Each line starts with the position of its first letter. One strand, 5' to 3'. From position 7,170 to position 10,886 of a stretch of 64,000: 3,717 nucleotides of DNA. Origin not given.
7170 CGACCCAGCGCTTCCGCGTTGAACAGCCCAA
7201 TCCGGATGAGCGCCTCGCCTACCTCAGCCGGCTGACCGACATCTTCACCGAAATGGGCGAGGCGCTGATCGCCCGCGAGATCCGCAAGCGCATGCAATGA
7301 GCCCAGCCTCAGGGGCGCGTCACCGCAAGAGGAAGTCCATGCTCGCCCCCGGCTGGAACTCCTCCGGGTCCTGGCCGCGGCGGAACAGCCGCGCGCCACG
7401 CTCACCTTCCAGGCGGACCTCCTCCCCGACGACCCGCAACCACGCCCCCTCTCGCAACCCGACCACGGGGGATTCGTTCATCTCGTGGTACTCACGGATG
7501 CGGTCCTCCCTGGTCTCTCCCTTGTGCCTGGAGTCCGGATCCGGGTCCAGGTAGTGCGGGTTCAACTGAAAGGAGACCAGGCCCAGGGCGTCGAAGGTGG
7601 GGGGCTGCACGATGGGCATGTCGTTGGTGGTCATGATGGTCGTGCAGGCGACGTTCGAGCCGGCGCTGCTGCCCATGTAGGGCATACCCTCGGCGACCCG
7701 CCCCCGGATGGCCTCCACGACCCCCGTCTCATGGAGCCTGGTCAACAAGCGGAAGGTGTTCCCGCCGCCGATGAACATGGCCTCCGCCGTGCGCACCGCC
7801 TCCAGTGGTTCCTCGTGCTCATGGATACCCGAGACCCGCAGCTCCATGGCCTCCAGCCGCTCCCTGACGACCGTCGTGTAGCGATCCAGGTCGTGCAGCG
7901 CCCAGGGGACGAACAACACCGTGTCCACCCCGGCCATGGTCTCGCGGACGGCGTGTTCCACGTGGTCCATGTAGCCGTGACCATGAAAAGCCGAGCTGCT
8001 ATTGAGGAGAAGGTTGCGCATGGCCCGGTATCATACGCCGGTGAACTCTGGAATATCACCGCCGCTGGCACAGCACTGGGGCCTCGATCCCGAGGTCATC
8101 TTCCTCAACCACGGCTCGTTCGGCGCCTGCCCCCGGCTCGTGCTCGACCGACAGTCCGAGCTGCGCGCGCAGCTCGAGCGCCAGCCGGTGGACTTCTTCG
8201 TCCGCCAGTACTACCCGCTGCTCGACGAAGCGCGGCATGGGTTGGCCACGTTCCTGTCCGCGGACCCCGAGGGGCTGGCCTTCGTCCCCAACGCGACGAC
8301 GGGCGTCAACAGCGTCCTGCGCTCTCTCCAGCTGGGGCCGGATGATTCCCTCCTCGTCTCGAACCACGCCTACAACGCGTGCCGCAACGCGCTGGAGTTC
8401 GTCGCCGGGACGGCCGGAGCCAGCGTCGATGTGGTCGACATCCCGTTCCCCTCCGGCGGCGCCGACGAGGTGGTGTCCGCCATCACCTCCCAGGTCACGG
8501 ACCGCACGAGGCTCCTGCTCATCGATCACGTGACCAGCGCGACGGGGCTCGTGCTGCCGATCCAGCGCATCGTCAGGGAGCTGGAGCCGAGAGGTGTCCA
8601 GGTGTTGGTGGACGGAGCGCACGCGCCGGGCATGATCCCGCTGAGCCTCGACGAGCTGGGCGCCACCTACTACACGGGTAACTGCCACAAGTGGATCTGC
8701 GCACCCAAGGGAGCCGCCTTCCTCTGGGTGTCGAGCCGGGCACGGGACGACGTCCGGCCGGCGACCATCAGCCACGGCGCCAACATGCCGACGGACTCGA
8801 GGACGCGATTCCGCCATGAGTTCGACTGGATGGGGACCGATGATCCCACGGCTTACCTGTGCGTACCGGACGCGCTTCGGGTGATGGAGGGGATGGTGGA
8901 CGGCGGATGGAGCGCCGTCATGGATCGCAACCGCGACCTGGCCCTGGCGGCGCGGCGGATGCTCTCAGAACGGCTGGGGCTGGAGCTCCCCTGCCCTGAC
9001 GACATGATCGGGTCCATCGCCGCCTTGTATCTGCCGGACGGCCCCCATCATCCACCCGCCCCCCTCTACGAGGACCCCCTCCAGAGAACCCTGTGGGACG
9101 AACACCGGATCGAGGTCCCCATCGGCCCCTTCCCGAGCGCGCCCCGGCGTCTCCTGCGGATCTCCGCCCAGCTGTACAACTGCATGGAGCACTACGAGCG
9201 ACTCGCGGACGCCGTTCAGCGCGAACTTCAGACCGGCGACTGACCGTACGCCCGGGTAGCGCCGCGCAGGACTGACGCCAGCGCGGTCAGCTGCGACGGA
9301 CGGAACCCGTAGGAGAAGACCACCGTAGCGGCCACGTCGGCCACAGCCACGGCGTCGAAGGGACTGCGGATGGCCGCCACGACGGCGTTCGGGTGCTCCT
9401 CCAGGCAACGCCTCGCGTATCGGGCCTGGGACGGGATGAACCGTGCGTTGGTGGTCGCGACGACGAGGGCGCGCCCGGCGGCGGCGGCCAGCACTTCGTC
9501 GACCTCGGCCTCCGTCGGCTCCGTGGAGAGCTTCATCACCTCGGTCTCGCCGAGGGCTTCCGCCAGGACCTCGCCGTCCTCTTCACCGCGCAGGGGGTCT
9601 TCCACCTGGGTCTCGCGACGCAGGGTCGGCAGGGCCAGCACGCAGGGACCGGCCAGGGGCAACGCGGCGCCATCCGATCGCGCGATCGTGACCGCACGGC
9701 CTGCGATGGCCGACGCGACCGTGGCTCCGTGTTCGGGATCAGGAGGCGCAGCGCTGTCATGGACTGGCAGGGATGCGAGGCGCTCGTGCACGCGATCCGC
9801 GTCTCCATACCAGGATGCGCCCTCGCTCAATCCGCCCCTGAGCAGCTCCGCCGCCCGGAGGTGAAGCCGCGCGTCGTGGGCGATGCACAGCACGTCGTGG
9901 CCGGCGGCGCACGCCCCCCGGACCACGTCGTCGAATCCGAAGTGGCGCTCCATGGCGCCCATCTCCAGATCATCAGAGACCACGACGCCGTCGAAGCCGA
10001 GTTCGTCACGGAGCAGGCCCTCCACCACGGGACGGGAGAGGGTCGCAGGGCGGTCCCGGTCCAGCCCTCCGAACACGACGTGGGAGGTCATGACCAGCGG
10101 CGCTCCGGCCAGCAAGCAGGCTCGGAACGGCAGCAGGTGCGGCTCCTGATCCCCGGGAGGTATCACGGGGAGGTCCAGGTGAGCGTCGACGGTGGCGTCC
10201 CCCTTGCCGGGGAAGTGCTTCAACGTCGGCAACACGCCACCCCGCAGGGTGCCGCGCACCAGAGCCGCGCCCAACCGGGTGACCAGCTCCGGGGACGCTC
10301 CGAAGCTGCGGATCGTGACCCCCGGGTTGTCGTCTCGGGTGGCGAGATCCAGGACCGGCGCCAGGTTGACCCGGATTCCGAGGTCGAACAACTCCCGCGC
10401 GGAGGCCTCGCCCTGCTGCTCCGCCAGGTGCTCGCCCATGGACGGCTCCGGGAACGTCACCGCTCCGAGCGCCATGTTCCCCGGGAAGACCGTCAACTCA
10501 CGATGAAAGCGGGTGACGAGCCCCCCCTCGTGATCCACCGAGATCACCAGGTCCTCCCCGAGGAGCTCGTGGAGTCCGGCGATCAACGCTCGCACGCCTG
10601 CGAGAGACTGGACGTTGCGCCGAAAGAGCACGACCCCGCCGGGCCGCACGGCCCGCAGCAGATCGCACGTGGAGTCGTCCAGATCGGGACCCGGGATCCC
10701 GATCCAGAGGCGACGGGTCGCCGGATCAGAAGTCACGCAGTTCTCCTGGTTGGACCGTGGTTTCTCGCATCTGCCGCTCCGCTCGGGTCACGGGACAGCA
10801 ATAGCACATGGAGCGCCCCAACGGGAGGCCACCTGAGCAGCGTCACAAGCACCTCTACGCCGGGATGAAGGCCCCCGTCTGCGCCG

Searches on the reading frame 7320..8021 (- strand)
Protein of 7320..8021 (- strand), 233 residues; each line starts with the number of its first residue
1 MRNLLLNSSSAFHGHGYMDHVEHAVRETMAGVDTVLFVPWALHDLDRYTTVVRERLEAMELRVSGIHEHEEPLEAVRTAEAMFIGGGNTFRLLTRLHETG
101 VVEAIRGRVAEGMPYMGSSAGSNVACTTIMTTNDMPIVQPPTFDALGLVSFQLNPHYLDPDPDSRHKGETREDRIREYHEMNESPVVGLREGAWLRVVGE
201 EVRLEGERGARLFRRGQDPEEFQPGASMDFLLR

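Call 52: search_protein_families(library=ncbifam, proteins=[window:7320-8021:-], max_evalue=0.00001)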
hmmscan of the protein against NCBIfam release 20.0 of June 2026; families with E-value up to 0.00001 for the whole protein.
window:7320-8021:- (233 aa): 2 families
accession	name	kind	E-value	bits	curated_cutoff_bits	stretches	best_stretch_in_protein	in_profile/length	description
NF003642.0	PRK05282.1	equivalog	2.2e-86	289.1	156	1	3-229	2-230/233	dipeptidase PepE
TIGR02069.1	cyanophycinase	equivalog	1.1e-08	34.9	126.6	1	68-130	72-134/250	cyanophycinase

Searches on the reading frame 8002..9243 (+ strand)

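Call 52: search_protein_families(library=ncbifam, proteins=[window:8002-9243:+], max_evalue=0.00001)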
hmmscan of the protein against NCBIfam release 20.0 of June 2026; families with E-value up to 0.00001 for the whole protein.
window:8002-9243:+ (413 aa): 19 families
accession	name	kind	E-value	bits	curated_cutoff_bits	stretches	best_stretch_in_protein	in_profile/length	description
NF051467.1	peri_mod_PvdN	equivalog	4e-23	81.8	650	1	22-259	43-295/425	pyoverdine-tailoring periplasmic protein PvdN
TIGR01979.1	sufS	subfamily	2.2e-19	69.6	475.1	1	33-255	20-245/403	SufS family cysteine desulfurase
TIGR01977.1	am_tr_V_EF2568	hypoth_equivalog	4.8e-18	65.3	377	1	74-247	46-216/376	cysteine desulfurase family protein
NF006791.0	PRK09295.1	equivalog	8e-14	51.5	661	1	75-407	70-400/406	cysteine desulfurase SufS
NF041166.1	f2_encap_cargo1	exception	2.6e-13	50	800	1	75-265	292-480/623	family 2A encapsulin nanocompartment cargo protein cysteine desulfurase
NF040779.1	Sec_lyase_SclA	exception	5.9e-12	45.2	525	1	76-254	47-222/378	selenocysteine lyase SclA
TIGR04343.1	egtE_PLP_lyase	equivalog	6.4e-11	41.7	400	1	71-405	53-368/370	ergothioneine biosynthesis PLP-dependent enzyme EgtE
TIGR03392.1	FeS_syn_CsdA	equivalog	4.4e-10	39.3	493.6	1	75-244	63-232/398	cysteine desulfurase CsdA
TIGR01976.1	am_tr_V_VC1184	hypoth_equivalog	1e-09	38.2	352.35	1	67-258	56-246/401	cysteine desulfurase-like protein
NF008126.0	PRK10874.1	equivalog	1.1e-09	37.9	607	1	75-243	66-234/401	cysteine desulfurase CsdA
TIGR03301.1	PhnW-AepZ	equivalog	7.5e-09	35.4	360.8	1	70-344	29-297/355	2-aminoethylphosphonate aminotransferase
TIGR03402.1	FeS_nifS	equivalog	9.7e-09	34.4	530.75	1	70-245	40-212/379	cysteine desulfurase NifS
TIGR03235.1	DNA_S_dndA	equivalog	1.8e-07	30.8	480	1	75-260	45-229/353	cysteine desulfurase DndA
NF045640.1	AspGlyoxATaseBhcA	equivalog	7.2e-07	28.4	650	1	53-347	18-310/395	L-aspartate--glyoxylate aminotransferase BhcA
NF006810.0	PRK09331.1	subfamily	1.1e-06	27.7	301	1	75-251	68-243/397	Sep-tRNA:Cys-tRNA synthetase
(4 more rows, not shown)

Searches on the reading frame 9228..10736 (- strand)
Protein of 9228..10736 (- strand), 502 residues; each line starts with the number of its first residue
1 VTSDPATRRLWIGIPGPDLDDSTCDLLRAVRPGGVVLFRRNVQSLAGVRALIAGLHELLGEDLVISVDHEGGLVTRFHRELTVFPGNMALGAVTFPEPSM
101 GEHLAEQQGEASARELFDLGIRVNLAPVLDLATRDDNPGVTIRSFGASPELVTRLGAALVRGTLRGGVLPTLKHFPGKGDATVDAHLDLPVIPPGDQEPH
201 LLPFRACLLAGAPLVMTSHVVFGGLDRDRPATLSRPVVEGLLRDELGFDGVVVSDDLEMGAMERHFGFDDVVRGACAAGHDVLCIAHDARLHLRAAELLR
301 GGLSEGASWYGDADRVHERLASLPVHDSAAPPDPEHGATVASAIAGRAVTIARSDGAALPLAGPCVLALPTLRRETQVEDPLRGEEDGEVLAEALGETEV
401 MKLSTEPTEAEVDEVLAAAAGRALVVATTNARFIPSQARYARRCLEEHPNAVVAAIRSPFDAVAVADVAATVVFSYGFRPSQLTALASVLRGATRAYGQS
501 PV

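Call 43: search_protein_families(library=pfam, proteins=[window:9228-10736:-], max_evalue=0.00001)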
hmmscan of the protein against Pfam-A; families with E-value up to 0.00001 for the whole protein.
window:9228-10736:- (502 aa): 1 family
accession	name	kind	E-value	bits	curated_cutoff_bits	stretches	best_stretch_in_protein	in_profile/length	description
PF00933.27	Glyco_hydro_3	-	7.9e-64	216.5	27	1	26-289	23-285/316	Glycosyl hydrolase family 3 N terminal domain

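Call 52: search_protein_families(library=ncbifam, proteins=[window:9228-10736:-], max_evalue=0.00001)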
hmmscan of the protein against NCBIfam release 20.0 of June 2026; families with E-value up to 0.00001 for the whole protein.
window:9228-10736:- (502 aa): 6 families
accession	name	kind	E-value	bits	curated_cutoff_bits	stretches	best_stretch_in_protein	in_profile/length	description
NF003740.0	PRK05337.1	equivalog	5.2e-55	186.9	207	1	10-292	5-287/340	beta-N-acetylhexosaminidase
NF052329.1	XyloArabinsidase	equivalog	2.5e-19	68.9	1050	1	78-368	105-396/750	beta-xylosidase/alpha-l-arabinosidase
NF052331.1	Bet13-16Glucosase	equivalog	1.4e-11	43.3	1330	1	76-349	88-359/750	exo-beta-d-1,3/1,6-glucosidase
NF052330.1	BetGlucosiCelf0468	equivalog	3.2e-10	38.9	1300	1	101-256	68-223/817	beta-d-glucosidase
NF041579.1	betaxyl_Flavo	equivalog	7.9e-10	37.5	1350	1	79-264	80-265/716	beta-xylosidase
NF011678.0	PRK15098.1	equivalog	3.4e-09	35.7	666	1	78-265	114-297/765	beta-glucosidase BglX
